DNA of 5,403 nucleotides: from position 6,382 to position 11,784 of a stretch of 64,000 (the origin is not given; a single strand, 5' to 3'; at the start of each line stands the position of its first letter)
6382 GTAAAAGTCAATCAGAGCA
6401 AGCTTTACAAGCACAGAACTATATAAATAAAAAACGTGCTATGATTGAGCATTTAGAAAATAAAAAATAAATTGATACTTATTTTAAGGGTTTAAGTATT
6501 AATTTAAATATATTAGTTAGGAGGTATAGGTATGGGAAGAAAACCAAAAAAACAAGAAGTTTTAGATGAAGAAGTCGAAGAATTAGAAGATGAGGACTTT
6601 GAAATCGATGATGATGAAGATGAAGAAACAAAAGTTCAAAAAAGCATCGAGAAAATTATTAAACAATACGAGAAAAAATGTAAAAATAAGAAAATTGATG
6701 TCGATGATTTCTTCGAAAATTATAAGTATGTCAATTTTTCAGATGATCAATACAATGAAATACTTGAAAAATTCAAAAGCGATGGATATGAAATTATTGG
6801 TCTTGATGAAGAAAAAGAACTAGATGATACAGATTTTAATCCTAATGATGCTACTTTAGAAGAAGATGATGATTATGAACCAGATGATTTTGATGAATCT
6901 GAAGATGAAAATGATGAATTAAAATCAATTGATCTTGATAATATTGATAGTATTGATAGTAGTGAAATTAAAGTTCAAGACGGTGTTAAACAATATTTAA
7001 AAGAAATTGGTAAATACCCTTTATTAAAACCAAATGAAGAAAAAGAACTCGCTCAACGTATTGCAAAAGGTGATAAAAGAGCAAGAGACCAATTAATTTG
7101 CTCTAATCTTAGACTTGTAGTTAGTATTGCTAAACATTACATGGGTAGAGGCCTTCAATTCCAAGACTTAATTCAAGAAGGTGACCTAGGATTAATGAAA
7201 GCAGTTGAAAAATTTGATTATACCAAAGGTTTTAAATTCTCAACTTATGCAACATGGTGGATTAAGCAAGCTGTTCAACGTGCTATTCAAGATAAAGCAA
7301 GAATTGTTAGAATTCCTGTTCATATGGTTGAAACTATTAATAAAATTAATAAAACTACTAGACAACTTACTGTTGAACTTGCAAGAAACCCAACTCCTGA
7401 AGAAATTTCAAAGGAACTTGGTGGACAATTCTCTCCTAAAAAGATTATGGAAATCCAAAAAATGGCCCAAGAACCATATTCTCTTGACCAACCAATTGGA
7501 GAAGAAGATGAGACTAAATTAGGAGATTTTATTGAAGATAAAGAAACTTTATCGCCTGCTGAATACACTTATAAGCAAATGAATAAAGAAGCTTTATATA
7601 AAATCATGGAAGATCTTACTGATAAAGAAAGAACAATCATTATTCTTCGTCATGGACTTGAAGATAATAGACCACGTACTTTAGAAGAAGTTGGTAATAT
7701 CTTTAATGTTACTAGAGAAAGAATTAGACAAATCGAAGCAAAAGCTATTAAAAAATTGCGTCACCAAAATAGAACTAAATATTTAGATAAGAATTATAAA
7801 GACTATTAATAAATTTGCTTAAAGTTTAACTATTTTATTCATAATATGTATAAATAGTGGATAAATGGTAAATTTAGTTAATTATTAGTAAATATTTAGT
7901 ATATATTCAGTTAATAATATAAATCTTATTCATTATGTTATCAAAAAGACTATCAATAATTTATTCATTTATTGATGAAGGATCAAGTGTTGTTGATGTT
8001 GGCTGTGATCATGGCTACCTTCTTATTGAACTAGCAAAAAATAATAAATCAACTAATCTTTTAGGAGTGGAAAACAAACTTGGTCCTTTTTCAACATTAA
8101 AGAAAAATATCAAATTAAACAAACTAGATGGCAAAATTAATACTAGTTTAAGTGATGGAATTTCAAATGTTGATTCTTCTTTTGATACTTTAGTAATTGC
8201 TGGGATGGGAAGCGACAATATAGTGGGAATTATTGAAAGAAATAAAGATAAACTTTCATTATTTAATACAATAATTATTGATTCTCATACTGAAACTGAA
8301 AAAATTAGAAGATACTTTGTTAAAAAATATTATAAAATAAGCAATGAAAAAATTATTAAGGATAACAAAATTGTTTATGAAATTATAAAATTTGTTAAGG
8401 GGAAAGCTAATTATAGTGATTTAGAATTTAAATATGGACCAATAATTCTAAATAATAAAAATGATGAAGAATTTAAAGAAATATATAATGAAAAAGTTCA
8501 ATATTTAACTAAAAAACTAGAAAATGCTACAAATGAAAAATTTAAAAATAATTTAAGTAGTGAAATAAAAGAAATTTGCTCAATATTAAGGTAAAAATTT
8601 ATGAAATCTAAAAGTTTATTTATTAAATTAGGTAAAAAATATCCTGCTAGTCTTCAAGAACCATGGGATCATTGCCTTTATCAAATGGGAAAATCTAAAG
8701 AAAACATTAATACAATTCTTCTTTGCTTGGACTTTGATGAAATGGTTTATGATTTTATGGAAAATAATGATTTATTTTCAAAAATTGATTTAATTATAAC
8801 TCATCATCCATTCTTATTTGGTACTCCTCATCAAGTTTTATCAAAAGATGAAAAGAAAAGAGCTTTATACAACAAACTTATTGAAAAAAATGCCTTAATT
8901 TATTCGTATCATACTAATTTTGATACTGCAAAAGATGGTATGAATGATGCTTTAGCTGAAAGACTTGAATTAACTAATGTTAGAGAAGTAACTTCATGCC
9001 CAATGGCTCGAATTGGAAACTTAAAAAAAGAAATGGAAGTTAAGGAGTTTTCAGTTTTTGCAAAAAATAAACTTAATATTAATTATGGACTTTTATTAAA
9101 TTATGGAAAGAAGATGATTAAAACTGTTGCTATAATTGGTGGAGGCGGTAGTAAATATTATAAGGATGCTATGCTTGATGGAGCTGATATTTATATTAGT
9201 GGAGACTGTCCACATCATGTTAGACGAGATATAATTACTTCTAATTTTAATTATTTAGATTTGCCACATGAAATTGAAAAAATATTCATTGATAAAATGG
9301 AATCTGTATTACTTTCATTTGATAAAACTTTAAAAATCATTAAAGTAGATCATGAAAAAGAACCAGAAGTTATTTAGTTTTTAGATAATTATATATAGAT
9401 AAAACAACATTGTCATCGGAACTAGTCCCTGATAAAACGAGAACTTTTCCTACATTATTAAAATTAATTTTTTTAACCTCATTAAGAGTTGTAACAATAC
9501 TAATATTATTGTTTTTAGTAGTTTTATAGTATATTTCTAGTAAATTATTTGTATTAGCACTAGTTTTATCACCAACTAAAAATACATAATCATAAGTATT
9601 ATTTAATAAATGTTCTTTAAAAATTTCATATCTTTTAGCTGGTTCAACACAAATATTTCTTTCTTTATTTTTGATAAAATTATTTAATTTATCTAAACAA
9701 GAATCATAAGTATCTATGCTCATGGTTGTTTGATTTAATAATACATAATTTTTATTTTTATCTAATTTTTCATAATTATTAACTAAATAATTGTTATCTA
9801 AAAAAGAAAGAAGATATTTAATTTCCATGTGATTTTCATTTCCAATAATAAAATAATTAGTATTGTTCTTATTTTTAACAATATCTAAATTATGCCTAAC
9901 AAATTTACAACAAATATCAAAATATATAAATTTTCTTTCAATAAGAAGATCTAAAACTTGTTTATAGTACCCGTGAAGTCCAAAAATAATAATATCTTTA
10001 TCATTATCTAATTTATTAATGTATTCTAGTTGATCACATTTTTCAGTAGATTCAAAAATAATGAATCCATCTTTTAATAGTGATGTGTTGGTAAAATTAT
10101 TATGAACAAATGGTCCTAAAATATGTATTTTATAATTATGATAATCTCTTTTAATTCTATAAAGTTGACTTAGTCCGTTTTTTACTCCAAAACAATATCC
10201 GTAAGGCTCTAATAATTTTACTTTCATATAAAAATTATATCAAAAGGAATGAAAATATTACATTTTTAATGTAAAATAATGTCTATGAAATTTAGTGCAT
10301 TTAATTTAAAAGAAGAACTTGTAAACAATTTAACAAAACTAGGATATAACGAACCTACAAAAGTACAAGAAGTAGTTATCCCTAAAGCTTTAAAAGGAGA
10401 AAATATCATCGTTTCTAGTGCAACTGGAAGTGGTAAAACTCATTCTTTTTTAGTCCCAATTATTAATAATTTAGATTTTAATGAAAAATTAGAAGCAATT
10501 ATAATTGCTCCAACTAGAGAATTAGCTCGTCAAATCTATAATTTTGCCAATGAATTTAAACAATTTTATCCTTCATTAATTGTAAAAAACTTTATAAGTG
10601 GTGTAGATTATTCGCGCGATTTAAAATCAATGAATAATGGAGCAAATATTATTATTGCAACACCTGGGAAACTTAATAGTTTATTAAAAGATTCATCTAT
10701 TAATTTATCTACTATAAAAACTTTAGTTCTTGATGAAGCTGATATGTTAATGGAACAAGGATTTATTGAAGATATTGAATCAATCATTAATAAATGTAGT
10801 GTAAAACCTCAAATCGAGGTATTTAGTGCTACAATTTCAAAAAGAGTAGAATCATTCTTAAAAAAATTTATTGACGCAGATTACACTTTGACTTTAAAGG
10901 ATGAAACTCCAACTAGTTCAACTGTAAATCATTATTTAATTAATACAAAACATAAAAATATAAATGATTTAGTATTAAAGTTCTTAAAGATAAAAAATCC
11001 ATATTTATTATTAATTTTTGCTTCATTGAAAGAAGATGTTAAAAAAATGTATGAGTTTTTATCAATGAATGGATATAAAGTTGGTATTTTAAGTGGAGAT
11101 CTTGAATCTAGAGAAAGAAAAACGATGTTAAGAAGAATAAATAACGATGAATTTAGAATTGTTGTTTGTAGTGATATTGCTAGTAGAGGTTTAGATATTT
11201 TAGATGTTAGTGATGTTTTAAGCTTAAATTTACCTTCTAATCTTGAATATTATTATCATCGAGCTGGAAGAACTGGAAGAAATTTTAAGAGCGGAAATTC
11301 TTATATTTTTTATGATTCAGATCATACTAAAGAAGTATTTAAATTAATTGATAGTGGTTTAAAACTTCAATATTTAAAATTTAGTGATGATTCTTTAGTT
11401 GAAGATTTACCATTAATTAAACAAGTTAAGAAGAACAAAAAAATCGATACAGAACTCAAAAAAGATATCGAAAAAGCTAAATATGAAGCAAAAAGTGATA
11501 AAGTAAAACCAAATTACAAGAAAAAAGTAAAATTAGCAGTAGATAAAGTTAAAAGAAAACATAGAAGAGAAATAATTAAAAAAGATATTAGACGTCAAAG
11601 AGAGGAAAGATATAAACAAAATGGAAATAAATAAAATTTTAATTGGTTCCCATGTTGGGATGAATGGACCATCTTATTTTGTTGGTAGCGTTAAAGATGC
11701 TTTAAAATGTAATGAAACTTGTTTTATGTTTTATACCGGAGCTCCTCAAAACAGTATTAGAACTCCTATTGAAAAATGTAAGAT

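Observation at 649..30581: Six intergenic arrays of the hexamer TTAGTA phased at exactly 11 bp, each co-oriented with the adjacent transcription unit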

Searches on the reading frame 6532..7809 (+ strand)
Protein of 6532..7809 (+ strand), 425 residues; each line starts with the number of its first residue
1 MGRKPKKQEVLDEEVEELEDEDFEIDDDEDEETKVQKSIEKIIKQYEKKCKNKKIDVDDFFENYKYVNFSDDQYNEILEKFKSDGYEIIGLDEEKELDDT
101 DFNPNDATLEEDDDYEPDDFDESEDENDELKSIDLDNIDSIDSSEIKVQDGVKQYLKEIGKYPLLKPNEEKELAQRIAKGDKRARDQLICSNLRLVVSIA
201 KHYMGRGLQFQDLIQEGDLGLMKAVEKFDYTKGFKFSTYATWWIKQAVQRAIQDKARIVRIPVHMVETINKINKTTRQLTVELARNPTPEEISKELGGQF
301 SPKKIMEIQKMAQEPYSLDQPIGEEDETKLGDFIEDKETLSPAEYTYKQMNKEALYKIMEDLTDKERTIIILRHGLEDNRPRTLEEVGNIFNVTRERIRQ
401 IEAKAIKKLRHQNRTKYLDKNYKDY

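Call 10: search_protein_families(library=ncbifam, proteins=[window:6532-7809:+])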
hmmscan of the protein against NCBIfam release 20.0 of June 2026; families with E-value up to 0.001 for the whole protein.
window:6532-7809:+ (425 aa): 58 families (the best 25 are shown)
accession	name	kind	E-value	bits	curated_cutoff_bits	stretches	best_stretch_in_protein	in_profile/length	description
NF006666.0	PRK09210.1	equivalog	7.9e-129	430.2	572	1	30-418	7-365/370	RNA polymerase sigma factor RpoD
NF004208.0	PRK05658.1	equivalog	2e-117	393.8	555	2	182-418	391-625/631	RNA polymerase sigma factor RpoD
TIGR02393.1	RpoD_Cterm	equivalog_domain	8e-108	359.5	354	1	184-420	1-235/238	RNA polymerase sigma factor RpoD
NF004561.0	PRK05901.1-3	equivalog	1.6e-106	357.6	582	2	177-418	293-532/537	RNA polymerase sigma factor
NF004560.0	PRK05901.1-1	equivalog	2.9e-102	343.4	711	2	177-418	272-511/516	RNA polymerase sigma factor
NF005643.0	PRK07406.1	equivalog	4.3e-102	342.1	500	2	181-419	158-393/397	RNA polymerase sigma factor RpoD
NF004562.0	PRK05901.1-4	equivalog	1.3e-97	327.7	779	1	183-418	316-549/571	RNA polymerase sigma factor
NF004565.0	PRK05901.2-3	equivalog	4.4e-97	326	484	1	7-420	69-497/501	RNA polymerase sigma factor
NF004566.0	PRK05901.2-4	equivalog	2.3e-96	323.7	531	1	27-418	51-439/448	RNA polymerase sigma factor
NF004564.0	PRK05901.2-2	equivalog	4.4e-96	322.5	617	1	2-418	81-488/500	RNA polymerase sigma factor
NF041931.2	MzaA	equivalog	9e-96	322.3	800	1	83-420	370-712/726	MZA anti-phage system associated sigma-70 family RNA polymerase sigma factor MzaA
TIGR02997.1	Sig70-cyanoRpoD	subfamily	1.9e-94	316.3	384.5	1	178-410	69-298/298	RNA polymerase sigma factor, RpoD/SigA family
NF005920.0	PRK07921.1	subfamily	1.3e-92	310.4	464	1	177-419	84-324/328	RNA polymerase sigma factor SigB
TIGR02394.1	rpoS_proteo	equivalog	1.6e-89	300.2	378.7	1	145-420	8-281/285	RNA polymerase sigma factor RpoS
NF004207.0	PRK05657.1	equivalog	3.7e-85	286.2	394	1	105-420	25-324/329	RNA polymerase sigma factor RpoS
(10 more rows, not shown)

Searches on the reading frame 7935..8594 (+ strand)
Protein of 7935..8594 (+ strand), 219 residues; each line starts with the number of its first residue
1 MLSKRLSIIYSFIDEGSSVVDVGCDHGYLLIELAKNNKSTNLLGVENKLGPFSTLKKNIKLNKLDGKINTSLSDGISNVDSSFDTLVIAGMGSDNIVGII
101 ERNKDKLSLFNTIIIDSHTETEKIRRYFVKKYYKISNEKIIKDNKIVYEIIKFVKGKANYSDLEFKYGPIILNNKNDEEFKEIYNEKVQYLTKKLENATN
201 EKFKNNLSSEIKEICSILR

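Call 10: search_protein_families(library=ncbifam, proteins=[window:7935-8594:+])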
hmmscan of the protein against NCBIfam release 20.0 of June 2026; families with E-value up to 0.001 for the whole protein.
window:7935-8594:+ (219 aa): 5 families
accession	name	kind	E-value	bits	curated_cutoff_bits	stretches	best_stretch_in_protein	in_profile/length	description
TIGR02469.1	CbiT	equivalog_domain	1.8e-06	28.2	78.3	1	13-116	17-121/124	precorrin-6Y C5,15-methyltransferase (decarboxylating) subunit CbiT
TIGR02081.1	metW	equivalog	7.8e-06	25.6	189.5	1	6-88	4-81/194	methionine biosynthesis protein MetW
TIGR03534.1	RF_mod_PrmC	equivalog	2.8e-05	23.7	199.1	1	14-87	85-161/253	peptide chain release factor N(5)-glutamine methyltransferase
TIGR00091.1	TIGR00091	equivalog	5e-05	22.8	112.65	1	17-48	18-49/194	tRNA (guanosine(46)-N7)-methyltransferase TrmB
NF047824.1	tRNAwyosineTaw2Meth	equivalog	0.00025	20.8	350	1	14-74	92-151/245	tRNA(Phe) (4-demethylwyosine(37)-C(7)) aminocarboxypropyltransferase Taw2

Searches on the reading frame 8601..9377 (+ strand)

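Call 47: search_protein_families(library=pfam, proteins=[window:8601-9377:+], max_evalue=0.01)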
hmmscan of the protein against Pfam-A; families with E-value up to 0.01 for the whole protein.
window:8601-9377:+ (258 aa): 1 family
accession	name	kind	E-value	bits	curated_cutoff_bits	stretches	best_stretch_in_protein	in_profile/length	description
PF01784.24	DUF34_NIF3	-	3.8e-57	194.2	23.4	1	1-255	1-256/256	Duf34/NIF3 (NGG1p interacting factor 3)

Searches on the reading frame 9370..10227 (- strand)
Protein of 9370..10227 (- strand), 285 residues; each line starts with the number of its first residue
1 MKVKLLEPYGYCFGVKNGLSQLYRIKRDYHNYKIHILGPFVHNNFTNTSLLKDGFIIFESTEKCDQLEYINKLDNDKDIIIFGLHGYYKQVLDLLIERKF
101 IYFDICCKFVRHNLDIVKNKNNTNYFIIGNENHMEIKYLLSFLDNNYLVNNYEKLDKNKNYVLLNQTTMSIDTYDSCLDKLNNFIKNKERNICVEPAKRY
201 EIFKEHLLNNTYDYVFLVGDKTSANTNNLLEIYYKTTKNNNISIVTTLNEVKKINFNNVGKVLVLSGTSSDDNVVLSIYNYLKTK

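Call 10: search_protein_families(library=ncbifam, proteins=[window:9370-10227:-])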
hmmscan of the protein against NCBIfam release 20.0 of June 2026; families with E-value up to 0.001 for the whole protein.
window:9370-10227:- (285 aa): 8 families
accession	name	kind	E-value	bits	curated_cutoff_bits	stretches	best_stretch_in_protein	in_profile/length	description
TIGR00216.1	ispH_lytB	equivalog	1.9e-37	129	187.85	1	3-283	2-280/282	4-hydroxy-3-methylbut-2-enyl diphosphate reductase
NF000907.0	PRK00087.1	equivalog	7.7e-37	126.8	624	1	1-282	1-275/671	bifunctional 4-hydroxy-3-methylbut-2-enyl diphosphate reductase/30S ribosomal protein S1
NF002187.0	PRK01045.1-1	equivalog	2.3e-35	122.1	276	1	1-283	1-276/282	4-hydroxy-3-methylbut-2-enyl diphosphate reductase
NF009024.0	PRK12360.1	equivalog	8.2e-29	100.8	387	1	1-282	1-278/281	4-hydroxy-3-methylbut-2-enyl diphosphate reductase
NF002190.0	PRK01045.1-4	subfamily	1.7e-25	89.6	389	1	1-284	7-291/321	4-hydroxy-3-methylbut-2-enyl diphosphate reductase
NF002188.0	PRK01045.1-2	equivalog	1.4e-23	83.4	420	1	1-283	1-282/315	4-hydroxy-3-methylbut-2-enyl diphosphate reductase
NF002189.0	PRK01045.1-3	equivalog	2e-20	73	444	1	2-283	15-294/326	4-hydroxy-3-methylbut-2-enyl diphosphate reductase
NF009911.0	PRK13371.1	equivalog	7.9e-17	61.4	440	1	2-165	56-217/405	4-hydroxy-3-methylbut-2-enyl diphosphate reductase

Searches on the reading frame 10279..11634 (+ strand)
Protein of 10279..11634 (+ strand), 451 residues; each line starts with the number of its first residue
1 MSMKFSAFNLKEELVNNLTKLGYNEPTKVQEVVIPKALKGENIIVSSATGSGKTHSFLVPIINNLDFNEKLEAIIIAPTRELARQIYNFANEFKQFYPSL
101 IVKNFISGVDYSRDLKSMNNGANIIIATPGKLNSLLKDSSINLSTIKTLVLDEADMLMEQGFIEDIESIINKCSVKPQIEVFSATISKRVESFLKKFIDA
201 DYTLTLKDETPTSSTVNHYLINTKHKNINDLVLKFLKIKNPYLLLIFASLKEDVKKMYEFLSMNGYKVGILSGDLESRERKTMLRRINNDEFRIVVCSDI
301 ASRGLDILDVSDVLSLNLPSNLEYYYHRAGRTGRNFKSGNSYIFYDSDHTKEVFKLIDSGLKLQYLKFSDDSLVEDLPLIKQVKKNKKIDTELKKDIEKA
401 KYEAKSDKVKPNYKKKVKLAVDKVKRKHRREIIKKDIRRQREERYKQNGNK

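Call 58: search_protein_families(library=ncbifam, proteins=[window:10279-11634:+], max_evalue=1e-20)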
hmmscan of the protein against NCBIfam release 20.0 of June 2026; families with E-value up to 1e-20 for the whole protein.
window:10279-11634:+ (451 aa): 11 families
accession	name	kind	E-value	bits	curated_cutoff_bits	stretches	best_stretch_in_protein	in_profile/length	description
NF053631.1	RNA_helic_CshA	equivalog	1.3e-87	294.4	646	1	5-416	1-409/434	degradosome RNA helicase CshA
NF008744.0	PRK11776.1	equivalog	4.6e-81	272.7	524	1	2-356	3-357/460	ATP-dependent RNA helicase DbpA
NF008394.0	PRK11192.1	equivalog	3.5e-74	250.2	507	1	2-430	2-430/441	ATP-dependent RNA helicase SrmB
NF008642.0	PRK11634.1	equivalog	3.9e-65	220.4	989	1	3-418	6-419/628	DEAD/DEAH family ATP-dependent RNA helicase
NF003419.0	PRK04837.1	equivalog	5.3e-65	219.8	588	1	3-401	9-417/424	ATP-dependent RNA helicase RhlB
NF053636.1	DDHlcsCsdAPsy1082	equivalog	7.5e-65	219.4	890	1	3-340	3-342/512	DEAD/DEAH box helicase CsdA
NF053711.1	RNA_heli_RhlE1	exception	2.1e-62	211.3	750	1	3-374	1-381/434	RNA helicase RhlE1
NF002340.1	PRK01297.1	equivalog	6.3e-61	206.2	564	1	4-350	2-358/372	ATP-dependent RNA helicase RhlB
NF003390.0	PRK04537.1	equivalog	4.1e-57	194.5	732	1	3-342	9-358/572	ATP-dependent RNA helicase RhlB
NF007882.0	PRK10590.1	equivalog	1.8e-56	192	743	1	3-433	1-440/456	ATP-dependent RNA helicase RhlE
NF053710.1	RNA_heli_RhlE2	exception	2.8e-56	191.2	925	1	3-443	1-449/635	RNA helicase RhlE2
